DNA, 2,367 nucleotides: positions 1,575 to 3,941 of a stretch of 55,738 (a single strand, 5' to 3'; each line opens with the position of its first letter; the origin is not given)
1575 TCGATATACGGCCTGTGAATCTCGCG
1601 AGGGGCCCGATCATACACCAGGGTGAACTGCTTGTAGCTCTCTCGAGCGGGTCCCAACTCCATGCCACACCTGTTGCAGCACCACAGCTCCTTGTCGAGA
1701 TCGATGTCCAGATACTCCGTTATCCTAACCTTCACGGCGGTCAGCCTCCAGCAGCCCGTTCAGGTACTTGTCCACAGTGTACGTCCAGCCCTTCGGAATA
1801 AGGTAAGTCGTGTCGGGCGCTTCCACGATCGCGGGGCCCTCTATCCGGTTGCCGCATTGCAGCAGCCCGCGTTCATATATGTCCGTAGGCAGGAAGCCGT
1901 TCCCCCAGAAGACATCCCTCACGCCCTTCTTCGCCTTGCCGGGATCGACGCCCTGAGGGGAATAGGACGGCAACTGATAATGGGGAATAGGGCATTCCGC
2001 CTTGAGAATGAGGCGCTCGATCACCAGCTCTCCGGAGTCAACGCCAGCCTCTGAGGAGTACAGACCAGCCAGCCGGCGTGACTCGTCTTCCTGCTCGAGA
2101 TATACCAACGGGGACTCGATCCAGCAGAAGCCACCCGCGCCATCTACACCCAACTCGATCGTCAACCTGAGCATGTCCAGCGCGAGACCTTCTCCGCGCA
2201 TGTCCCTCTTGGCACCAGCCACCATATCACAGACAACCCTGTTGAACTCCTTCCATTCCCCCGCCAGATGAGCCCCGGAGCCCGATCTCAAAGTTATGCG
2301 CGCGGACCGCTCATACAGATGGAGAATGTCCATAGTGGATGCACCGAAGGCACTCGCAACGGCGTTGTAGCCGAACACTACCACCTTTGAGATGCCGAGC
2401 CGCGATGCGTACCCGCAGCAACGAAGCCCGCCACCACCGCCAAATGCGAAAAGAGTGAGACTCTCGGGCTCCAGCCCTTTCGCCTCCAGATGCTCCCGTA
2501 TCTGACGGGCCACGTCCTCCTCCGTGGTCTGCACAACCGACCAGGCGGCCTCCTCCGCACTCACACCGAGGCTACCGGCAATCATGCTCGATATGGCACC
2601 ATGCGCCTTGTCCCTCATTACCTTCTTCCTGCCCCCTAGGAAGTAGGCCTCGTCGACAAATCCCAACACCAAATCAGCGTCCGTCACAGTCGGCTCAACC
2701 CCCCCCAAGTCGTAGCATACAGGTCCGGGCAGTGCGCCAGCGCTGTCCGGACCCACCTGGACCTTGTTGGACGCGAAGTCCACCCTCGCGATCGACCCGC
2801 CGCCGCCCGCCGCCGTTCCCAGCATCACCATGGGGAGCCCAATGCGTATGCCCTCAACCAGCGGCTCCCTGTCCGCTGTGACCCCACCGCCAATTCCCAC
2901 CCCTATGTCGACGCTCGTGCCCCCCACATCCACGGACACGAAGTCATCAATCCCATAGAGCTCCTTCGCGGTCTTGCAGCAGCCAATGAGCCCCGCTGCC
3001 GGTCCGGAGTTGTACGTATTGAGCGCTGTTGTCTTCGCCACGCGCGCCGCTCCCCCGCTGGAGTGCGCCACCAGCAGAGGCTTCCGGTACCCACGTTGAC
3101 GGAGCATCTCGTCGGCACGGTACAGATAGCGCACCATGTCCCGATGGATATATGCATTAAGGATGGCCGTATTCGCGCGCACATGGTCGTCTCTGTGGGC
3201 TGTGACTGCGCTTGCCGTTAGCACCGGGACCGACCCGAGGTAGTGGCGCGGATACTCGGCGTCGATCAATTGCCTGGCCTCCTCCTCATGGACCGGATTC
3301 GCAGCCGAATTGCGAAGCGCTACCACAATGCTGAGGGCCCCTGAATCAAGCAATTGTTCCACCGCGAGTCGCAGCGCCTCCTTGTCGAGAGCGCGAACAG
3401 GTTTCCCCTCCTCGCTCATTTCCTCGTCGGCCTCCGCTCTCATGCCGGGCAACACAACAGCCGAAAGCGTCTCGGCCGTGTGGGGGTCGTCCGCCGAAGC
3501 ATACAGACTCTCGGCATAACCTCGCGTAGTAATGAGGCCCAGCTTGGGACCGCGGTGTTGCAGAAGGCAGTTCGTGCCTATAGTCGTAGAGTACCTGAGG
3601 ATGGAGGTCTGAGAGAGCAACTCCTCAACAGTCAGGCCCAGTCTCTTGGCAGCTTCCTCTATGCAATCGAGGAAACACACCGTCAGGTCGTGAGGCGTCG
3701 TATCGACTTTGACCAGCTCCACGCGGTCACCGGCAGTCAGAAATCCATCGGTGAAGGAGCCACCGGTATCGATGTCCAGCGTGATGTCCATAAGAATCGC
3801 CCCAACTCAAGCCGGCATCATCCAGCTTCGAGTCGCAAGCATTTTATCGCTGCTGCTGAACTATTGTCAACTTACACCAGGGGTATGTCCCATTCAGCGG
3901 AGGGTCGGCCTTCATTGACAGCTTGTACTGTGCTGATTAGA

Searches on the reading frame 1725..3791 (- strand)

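Call 10: search_protein_families(library=pfam, proteins=[window:1725-3791:-], max_evalue=0.001)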
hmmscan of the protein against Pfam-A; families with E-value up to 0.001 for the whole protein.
window:1725-3791:- (688 aa): 3 families
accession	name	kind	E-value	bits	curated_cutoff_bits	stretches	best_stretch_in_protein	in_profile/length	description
PF01968.24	Hydantoinase_A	-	2.7e-71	240.6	22.9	1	205-489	1-287/291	Hydantoinase/oxoprolinase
PF05378.19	Hydant_A_N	-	1.6e-28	100.1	25.2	1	7-178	4-174/176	Hydantoinase/oxoprolinase N-terminal region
PF19278.4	Hydant_A_C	-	1.9e-15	57.2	21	1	590-676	98-185/193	Hydantoinase/oxoprolinase C-terminal domain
